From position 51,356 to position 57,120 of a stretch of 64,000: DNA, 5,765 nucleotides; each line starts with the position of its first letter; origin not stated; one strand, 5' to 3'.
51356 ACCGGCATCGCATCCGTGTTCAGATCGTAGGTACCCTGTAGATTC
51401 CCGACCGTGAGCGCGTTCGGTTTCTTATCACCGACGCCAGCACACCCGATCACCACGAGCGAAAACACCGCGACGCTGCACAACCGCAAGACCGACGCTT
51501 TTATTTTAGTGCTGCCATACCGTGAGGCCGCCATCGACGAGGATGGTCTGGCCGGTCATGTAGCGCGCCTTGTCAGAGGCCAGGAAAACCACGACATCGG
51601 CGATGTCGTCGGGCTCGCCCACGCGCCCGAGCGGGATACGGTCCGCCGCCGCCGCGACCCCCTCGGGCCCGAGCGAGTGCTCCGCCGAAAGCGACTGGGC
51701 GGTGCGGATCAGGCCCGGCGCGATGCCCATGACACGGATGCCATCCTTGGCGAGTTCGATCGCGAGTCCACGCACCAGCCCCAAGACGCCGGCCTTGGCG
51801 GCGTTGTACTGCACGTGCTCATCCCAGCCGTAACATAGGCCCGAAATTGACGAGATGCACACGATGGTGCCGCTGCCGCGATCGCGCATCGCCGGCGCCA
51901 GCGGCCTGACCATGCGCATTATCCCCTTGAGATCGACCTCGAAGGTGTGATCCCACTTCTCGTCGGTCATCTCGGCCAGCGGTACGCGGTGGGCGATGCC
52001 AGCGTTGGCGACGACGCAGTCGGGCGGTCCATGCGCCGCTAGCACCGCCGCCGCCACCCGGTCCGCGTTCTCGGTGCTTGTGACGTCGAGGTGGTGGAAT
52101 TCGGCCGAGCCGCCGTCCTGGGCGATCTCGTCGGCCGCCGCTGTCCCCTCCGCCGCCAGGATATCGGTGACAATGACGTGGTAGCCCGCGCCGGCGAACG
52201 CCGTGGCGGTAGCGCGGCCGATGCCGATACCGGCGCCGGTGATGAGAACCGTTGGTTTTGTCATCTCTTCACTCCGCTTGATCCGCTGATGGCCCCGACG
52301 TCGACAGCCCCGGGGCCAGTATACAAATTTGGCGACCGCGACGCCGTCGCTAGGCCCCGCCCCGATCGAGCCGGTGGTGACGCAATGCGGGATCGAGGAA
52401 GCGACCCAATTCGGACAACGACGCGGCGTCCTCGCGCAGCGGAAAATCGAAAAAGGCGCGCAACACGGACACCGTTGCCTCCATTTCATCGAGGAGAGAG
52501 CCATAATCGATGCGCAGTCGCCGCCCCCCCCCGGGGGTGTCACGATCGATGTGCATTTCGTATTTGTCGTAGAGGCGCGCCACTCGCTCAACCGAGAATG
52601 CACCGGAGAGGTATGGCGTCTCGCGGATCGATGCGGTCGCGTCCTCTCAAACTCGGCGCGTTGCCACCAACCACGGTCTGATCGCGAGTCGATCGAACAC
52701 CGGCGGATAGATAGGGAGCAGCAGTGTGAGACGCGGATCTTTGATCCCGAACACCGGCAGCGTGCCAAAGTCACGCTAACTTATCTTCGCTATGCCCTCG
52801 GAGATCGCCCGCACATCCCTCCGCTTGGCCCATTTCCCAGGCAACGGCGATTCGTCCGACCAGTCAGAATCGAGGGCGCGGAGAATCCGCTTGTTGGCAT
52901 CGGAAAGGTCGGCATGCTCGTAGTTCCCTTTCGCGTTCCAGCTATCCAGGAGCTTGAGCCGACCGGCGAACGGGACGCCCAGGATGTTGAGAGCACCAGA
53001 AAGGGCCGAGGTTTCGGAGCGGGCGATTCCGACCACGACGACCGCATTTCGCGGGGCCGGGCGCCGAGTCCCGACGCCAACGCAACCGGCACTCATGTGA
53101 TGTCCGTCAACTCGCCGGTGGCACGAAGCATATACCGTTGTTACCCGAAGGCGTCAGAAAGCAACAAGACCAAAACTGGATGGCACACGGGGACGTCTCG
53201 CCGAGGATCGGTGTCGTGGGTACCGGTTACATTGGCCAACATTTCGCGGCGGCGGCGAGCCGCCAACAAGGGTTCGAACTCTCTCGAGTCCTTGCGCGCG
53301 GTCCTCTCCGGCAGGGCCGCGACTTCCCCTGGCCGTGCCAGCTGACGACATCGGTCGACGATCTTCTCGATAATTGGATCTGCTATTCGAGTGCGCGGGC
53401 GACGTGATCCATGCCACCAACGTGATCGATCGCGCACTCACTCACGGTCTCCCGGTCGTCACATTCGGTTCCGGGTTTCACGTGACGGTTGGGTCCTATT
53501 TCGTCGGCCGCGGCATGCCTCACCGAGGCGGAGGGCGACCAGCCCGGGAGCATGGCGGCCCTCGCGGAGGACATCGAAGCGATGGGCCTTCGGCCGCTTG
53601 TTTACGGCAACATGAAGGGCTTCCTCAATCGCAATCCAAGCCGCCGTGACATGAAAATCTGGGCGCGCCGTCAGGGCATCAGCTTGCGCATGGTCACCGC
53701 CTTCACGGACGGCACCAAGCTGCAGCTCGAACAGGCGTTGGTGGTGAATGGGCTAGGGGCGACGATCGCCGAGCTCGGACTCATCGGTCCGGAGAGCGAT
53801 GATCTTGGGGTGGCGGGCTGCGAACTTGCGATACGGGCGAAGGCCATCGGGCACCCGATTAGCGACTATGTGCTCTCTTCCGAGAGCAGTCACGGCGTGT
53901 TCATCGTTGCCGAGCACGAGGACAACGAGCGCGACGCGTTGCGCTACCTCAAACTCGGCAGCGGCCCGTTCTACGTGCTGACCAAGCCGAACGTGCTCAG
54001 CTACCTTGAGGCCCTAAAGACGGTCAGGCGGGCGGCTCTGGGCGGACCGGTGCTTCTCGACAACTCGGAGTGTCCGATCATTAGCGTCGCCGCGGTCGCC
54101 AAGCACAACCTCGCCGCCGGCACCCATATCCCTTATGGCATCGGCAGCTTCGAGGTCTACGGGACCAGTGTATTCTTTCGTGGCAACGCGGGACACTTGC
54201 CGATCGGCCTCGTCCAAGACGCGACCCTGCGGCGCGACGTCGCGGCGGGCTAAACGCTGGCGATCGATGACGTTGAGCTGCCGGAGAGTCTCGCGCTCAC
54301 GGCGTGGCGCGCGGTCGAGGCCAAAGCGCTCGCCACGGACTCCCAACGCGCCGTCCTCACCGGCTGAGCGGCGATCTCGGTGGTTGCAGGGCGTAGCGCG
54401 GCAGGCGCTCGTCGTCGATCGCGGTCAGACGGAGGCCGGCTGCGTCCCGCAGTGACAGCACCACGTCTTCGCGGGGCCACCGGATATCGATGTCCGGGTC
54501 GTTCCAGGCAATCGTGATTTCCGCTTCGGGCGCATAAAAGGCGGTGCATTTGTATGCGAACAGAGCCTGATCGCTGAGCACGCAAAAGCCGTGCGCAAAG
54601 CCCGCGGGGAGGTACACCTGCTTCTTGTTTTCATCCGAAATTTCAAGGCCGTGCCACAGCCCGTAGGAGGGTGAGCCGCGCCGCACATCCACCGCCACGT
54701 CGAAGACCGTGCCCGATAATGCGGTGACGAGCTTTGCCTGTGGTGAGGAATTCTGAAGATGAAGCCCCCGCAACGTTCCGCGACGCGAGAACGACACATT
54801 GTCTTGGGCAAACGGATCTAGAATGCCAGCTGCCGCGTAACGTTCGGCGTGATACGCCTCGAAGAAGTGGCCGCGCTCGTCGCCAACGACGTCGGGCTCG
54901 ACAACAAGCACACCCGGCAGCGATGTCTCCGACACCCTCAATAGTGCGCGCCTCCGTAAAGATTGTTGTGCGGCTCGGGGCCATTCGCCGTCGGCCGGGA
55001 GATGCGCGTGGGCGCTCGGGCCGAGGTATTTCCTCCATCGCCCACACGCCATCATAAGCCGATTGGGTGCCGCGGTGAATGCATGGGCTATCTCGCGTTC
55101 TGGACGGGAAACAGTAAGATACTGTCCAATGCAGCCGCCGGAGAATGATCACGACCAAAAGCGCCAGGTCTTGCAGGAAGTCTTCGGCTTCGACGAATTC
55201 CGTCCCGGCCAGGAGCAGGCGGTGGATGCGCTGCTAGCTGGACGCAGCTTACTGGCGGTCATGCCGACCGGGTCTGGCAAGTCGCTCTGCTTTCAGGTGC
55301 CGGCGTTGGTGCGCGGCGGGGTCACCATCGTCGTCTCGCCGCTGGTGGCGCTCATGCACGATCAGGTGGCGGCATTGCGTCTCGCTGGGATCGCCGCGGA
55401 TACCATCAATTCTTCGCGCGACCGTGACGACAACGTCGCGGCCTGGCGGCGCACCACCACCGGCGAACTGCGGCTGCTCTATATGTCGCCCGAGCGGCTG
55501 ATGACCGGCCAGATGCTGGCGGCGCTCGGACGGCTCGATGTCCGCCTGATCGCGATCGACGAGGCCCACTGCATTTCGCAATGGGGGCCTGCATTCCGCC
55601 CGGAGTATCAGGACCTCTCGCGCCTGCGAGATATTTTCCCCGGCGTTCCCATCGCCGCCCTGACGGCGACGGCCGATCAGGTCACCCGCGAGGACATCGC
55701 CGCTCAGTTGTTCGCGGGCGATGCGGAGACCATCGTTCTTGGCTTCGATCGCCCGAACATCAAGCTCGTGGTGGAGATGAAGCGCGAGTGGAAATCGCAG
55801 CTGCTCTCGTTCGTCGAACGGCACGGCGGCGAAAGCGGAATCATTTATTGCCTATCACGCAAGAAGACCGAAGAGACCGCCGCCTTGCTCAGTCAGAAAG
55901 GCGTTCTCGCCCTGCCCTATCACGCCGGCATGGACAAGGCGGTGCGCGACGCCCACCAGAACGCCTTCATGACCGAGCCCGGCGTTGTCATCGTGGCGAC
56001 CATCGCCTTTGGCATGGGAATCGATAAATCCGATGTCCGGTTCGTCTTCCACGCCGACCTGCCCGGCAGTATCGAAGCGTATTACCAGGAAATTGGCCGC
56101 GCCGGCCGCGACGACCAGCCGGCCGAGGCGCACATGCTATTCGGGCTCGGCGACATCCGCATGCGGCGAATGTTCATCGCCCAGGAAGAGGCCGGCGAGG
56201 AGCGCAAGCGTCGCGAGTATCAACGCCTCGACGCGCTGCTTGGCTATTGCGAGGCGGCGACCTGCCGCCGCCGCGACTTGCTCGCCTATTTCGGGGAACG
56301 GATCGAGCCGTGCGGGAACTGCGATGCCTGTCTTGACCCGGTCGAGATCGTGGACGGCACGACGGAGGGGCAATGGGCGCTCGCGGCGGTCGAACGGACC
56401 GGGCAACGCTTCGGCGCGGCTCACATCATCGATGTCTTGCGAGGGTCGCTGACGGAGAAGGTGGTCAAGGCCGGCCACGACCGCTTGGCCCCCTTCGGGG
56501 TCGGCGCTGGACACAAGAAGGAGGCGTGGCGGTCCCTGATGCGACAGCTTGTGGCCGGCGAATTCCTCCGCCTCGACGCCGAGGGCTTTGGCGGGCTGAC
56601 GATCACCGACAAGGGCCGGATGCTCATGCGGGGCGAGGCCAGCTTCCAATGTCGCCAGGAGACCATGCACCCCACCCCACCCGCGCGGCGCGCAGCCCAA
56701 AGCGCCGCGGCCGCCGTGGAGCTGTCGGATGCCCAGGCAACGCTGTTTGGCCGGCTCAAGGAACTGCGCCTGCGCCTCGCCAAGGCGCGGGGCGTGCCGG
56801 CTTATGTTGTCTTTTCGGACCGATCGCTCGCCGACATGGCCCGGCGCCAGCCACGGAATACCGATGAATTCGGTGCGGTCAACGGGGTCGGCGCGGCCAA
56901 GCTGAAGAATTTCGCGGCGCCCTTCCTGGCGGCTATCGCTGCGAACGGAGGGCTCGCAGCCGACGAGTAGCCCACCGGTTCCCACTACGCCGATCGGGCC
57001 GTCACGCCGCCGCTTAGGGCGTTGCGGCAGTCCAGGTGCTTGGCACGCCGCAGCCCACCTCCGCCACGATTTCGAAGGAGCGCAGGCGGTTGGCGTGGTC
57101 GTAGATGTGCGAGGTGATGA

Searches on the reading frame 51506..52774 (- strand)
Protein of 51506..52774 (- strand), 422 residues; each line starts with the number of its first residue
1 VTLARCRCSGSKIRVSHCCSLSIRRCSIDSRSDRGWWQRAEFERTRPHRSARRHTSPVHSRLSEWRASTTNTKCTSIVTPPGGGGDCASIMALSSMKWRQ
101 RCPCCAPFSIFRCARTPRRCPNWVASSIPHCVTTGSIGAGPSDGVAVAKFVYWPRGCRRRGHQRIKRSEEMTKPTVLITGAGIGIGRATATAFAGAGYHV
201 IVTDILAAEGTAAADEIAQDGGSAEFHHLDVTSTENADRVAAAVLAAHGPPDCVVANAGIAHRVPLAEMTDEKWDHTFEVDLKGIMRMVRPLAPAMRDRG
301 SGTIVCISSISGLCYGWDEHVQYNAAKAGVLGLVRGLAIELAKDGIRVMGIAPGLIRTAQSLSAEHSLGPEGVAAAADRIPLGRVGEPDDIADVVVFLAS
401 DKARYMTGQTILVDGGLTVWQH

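Call 25: search_protein_families(library=pfam, proteins=[window:51506-52774:-], max_evalue=0.001)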
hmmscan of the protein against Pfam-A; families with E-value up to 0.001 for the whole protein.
window:51506-52774:- (422 aa): 5 families
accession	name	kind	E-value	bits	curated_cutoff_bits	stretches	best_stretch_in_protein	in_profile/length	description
PF13561.12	adh_short_C2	-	9.9e-64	215.6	27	1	181-418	2-236/236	Enoyl-(Acyl carrier protein) reductase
PF00106.31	adh_short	-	7.8e-50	169.5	26.6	1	175-360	2-186/195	short chain dehydrogenase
PF08659.16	KR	-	6.8e-14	52.6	22.6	1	175-334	2-160/180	KR domain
PF01370.27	Epimerase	-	6.7e-05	22.8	20.9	1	176-320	1-124/240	NAD dependent epimerase/dehydratase family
PF23441.1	SDR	-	0.00014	21.8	27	1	327-417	167-255/258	SDR-like rossmann domain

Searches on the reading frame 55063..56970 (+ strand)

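Call 72: search_protein_families(library=pfam, proteins=[window:55063-56970:+], max_evalue=0.00001)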
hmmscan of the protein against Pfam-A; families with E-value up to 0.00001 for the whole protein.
window:55063-56970:+ (635 aa): 5 families
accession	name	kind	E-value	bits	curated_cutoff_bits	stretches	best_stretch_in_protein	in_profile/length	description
PF09382.16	RQC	-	9.1e-32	109.7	23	1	426-536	1-111/114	RQC domain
PF00270.35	DEAD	-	1.1e-25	90.8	26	1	47-207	1-163/167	DEAD/DEAH box helicase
PF00271.37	Helicase_C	-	6.7e-19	68.6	23.5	1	247-349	6-108/110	Helicase conserved C-terminal domain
PF00570.28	HRDC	-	1e-18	67.5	23.8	1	558-625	1-68/68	HRDC domain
PF16124.10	RecQ_Zn_bind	-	2e-18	67.3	25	1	363-424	2-66/66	RecQ zinc-binding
